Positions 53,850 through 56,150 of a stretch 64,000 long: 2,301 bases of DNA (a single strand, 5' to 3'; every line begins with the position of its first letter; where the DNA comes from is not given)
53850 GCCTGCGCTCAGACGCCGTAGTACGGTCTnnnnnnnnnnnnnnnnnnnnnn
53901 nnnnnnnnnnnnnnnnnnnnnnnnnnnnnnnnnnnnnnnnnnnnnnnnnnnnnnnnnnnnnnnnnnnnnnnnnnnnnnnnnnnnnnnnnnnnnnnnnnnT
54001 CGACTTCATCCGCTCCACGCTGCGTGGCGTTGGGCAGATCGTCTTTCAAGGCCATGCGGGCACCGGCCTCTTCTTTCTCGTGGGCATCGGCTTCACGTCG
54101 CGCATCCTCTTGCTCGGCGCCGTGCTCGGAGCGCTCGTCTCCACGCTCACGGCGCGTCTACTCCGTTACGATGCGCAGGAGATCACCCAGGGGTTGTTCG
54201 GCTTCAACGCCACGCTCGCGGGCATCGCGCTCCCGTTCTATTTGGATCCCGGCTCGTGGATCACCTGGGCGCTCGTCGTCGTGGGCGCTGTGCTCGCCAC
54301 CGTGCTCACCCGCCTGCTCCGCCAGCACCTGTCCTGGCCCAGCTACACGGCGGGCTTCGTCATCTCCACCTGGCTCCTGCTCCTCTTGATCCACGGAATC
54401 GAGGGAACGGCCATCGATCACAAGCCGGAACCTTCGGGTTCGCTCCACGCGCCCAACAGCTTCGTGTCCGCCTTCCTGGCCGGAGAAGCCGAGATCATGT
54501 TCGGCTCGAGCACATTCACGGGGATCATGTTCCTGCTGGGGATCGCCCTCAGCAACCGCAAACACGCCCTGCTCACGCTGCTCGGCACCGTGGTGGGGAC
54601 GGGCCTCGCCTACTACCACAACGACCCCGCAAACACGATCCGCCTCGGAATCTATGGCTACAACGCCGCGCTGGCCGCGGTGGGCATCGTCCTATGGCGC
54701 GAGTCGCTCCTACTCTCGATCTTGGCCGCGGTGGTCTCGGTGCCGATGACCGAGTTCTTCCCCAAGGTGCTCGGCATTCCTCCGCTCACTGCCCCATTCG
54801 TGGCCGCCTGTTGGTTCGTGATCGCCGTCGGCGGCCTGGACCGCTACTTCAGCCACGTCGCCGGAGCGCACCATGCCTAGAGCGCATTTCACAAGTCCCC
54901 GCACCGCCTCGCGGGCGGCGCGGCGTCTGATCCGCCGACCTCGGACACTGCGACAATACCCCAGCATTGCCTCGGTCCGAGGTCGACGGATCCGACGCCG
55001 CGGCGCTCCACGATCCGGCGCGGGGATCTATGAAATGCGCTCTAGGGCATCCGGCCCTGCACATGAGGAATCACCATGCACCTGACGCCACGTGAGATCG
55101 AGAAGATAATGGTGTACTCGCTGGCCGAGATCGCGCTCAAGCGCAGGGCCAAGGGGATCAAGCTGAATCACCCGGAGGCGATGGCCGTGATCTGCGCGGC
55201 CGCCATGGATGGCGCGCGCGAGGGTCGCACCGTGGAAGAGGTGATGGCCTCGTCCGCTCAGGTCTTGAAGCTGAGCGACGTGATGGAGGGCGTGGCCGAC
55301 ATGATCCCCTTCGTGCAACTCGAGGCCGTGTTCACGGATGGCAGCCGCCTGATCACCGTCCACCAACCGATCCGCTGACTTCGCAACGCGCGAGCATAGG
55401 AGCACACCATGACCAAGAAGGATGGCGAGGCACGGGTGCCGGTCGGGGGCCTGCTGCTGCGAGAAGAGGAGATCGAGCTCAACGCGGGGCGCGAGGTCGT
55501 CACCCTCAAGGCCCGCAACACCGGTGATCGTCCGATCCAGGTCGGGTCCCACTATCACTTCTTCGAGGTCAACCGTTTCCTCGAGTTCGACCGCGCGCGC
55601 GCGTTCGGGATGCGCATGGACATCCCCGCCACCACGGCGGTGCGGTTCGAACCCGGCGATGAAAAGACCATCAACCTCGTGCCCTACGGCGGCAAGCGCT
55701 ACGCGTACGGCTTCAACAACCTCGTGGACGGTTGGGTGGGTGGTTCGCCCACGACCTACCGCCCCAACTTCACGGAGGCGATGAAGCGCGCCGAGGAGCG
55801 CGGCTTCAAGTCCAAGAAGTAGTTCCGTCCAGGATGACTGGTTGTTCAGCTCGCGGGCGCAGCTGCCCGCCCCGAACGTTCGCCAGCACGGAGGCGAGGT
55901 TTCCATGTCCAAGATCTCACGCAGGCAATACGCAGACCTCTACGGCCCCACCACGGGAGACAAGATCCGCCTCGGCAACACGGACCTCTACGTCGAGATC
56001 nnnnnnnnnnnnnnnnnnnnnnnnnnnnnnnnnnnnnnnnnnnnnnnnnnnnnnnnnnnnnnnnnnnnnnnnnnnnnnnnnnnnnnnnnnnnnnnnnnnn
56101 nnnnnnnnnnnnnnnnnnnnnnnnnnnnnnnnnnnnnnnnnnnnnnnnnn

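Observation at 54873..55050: A ~178-nt nested palindrome occupies the whole urea transporter-ureA intergenic region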

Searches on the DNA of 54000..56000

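Call 8: search_rna_families(source=window, start=54000, end=56000, threshold=evalue, max_evalue=1)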
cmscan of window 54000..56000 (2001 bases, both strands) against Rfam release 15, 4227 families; matches with E-value up to 1: 3.
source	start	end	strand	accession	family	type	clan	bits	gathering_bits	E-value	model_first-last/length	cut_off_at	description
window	54919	55002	-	RF03878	mir-B6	Gene; miRNA;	-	26.8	89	0.78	1-83/83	no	mir-B6 microRNA precursor family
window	54899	55023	-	RF02000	MIR1846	Gene; miRNA;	-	24.1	77.5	0.096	1-110/110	no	MIR1846 microRNA precursor family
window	54905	55017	+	RF02000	MIR1846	Gene; miRNA;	-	20.7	77.5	0.78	1-110/110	no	MIR1846 microRNA precursor family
